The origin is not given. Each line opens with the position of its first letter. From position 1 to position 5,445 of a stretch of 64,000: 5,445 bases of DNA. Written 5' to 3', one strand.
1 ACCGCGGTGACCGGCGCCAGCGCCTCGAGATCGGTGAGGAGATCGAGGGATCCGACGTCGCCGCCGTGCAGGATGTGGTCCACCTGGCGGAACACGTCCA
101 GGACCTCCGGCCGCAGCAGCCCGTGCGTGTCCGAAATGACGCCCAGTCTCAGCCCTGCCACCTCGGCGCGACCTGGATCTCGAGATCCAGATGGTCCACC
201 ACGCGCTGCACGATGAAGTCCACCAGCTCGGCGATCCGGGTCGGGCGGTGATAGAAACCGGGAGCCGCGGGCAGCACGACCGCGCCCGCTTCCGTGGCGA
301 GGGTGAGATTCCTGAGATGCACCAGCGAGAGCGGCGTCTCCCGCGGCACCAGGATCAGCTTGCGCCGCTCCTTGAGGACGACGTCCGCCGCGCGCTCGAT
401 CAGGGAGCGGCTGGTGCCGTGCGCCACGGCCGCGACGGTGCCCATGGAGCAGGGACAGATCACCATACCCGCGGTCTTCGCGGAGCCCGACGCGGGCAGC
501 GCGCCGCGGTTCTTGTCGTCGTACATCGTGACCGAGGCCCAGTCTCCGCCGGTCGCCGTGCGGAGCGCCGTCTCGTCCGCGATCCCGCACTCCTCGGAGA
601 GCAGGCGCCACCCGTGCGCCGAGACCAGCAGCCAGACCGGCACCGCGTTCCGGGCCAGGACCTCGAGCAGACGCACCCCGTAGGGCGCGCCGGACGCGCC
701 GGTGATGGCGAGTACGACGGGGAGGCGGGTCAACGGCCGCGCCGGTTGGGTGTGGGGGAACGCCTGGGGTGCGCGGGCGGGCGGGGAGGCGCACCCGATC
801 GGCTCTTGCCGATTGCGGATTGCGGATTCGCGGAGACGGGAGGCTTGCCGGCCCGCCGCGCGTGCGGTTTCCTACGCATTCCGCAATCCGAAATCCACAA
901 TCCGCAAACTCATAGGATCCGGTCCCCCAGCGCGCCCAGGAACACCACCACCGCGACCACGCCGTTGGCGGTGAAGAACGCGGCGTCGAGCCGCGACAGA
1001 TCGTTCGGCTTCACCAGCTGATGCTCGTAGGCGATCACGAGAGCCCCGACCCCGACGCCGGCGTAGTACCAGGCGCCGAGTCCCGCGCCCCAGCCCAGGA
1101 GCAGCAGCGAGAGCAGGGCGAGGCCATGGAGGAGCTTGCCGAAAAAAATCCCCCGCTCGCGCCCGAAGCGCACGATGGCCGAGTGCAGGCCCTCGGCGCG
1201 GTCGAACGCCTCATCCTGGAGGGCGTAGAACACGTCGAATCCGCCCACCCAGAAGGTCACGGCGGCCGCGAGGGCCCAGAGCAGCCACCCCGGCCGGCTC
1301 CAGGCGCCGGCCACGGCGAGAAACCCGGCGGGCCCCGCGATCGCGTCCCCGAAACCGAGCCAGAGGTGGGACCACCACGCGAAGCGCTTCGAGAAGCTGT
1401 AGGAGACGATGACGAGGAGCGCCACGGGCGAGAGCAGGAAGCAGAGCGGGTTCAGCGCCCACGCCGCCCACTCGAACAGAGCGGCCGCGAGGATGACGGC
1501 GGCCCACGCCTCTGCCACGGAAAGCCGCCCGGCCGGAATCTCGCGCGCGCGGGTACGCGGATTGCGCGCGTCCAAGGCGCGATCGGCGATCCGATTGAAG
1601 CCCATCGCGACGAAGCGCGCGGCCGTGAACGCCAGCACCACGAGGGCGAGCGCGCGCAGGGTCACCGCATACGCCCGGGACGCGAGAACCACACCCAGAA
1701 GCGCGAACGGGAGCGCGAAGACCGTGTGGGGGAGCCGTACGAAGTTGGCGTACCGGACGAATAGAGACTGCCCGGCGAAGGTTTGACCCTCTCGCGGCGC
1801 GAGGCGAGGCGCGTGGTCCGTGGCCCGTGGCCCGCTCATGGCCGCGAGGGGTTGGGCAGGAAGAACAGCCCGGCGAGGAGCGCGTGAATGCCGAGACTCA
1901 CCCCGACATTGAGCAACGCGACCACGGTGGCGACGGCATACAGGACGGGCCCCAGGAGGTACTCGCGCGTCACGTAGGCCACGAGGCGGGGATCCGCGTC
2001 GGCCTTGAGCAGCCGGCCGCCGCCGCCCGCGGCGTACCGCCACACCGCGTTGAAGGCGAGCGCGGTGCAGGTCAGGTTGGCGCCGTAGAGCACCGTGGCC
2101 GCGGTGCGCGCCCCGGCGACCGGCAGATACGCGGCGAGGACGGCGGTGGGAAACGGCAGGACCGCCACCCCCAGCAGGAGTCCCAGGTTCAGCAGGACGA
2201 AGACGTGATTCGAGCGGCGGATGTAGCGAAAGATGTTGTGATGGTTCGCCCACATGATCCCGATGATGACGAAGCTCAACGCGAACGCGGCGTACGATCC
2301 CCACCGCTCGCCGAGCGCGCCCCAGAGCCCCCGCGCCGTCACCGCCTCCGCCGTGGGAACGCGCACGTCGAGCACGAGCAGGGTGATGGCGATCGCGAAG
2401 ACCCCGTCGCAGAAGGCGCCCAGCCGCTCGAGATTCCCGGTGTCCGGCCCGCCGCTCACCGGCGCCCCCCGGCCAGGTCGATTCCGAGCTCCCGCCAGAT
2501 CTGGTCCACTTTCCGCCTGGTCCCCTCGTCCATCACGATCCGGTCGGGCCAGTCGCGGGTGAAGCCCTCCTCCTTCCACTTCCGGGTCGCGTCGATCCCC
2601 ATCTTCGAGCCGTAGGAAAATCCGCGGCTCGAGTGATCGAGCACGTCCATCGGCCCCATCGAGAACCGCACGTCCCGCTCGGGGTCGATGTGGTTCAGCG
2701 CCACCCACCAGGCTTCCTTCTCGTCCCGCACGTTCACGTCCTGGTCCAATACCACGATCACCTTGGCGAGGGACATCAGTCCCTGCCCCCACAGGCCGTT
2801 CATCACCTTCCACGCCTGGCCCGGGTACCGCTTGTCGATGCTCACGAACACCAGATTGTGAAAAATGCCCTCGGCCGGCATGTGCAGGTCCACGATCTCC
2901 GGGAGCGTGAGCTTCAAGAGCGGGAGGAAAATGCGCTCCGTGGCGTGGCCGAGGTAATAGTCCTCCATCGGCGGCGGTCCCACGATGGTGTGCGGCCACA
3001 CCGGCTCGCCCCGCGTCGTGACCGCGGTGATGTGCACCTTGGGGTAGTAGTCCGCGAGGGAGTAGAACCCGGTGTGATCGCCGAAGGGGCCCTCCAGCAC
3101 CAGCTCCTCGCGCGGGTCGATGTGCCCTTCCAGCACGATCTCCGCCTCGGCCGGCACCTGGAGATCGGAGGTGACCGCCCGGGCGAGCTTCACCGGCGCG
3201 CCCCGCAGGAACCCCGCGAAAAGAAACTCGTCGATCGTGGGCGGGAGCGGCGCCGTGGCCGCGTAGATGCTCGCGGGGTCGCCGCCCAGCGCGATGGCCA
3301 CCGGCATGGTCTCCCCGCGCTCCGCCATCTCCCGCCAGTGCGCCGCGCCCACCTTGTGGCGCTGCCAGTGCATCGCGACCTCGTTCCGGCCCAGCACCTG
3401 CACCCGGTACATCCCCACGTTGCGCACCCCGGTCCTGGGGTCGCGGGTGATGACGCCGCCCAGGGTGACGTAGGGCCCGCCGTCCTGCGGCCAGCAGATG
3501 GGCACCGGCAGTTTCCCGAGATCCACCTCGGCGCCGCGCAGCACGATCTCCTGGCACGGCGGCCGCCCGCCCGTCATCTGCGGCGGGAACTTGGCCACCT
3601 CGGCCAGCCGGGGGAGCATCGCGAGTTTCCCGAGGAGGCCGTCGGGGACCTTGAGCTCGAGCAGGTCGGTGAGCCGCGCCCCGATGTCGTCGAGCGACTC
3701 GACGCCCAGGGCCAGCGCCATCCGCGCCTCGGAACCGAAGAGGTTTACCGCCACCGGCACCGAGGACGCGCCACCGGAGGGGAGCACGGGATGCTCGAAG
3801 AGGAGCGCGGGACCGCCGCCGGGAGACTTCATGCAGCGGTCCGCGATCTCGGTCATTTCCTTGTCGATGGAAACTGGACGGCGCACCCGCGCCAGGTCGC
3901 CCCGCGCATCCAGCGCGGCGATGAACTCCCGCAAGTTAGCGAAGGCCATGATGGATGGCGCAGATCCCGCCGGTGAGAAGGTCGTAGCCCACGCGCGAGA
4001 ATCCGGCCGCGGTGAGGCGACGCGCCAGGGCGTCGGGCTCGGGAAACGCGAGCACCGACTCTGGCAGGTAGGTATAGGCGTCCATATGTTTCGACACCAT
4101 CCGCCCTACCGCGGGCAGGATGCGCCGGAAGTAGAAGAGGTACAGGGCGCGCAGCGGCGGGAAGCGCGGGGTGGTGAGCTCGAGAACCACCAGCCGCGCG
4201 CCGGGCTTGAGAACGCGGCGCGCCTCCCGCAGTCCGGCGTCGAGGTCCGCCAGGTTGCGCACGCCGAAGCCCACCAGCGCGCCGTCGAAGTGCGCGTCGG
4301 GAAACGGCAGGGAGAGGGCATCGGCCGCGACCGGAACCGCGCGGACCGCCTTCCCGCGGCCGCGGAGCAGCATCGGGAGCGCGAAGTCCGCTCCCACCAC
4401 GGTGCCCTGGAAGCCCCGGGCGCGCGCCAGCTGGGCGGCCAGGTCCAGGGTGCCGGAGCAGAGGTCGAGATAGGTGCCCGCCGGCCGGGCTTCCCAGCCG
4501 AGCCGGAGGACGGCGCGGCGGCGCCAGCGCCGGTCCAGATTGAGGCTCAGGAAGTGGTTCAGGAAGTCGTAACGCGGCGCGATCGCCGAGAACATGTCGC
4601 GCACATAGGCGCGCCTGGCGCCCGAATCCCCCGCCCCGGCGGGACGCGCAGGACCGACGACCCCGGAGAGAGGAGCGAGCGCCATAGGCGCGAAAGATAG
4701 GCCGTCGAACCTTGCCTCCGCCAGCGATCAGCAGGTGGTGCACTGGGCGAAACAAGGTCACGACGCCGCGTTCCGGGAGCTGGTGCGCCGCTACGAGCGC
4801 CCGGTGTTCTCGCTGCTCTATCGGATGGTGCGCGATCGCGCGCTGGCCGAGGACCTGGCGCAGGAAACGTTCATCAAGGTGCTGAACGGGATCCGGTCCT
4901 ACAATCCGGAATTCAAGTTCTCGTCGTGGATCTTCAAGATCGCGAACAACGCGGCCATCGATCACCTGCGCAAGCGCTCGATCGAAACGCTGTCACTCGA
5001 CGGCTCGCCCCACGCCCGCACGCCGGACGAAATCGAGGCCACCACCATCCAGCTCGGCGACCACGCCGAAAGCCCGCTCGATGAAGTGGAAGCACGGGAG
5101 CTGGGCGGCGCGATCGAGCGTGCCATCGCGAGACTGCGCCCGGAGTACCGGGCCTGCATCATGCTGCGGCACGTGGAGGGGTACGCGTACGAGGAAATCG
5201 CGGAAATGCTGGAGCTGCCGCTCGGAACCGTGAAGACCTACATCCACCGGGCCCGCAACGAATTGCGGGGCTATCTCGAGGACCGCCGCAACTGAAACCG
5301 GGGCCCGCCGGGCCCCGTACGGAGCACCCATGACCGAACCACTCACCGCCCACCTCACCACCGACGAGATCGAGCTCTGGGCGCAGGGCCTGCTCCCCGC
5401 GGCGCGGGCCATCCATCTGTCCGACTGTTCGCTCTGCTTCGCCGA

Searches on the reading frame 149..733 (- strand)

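Call 48: search_protein_families(library=pfam, proteins=[window:149-733:-], max_evalue=0.0001)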
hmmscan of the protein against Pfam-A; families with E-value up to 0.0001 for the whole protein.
window:149-733:- (194 aa): 1 family
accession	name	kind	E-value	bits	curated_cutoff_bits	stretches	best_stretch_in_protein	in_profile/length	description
PF02441.25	Flavoprotein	-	7.6e-40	136.6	22.7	1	6-182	3-162/162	Flavoprotein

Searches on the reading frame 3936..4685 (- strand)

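Call 48: search_protein_families(library=pfam, proteins=[window:3936-4685:-], max_evalue=0.0001)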
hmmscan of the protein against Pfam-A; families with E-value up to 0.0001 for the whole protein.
window:3936-4685:- (249 aa): 6 families
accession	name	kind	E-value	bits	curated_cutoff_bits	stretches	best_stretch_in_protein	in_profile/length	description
PF01209.24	Ubie_methyltran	-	2e-57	194.7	20.1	1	24-248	5-232/233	ubiE/COQ5 methyltransferase family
PF08241.18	Methyltransf_11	-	3.7e-13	50.4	21.2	1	73-167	1-95/95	Methyltransferase domain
PF13649.12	Methyltransf_25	-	1.7e-12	48.3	27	1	73-162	2-96/97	Methyltransferase domain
PF13489.12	Methyltransf_23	-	3e-07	30.8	27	1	52-230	7-160/164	Methyltransferase domain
PF13847.12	Methyltransf_31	-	9.9e-06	25.7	27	1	69-169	4-111/145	Methyltransferase domain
PF08242.18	Methyltransf_12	-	1.2e-05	26.4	30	1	73-165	1-98/98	Methyltransferase domain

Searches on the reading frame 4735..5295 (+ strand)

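Call 48: search_protein_families(library=pfam, proteins=[window:4735-5295:+], max_evalue=0.0001)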
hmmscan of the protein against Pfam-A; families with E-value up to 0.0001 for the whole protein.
window:4735-5295:+ (186 aa): 4 families
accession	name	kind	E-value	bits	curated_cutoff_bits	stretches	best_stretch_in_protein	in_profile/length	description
PF04542.20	Sigma70_r2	-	4.3e-22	78.1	24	1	16-82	1-69/71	Sigma-70 region 2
PF08281.18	Sigma70_r4_2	-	1.1e-18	67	25.7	1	126-177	3-54/54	Sigma-70, region 4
PF04545.22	Sigma70_r4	-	3.5e-11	42.9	24.1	1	130-178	1-49/50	Sigma-70, region 4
PF07638.17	Sigma70_ECF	-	6.9e-05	23.3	21.1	0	116-178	119-180/185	ECF sigma factor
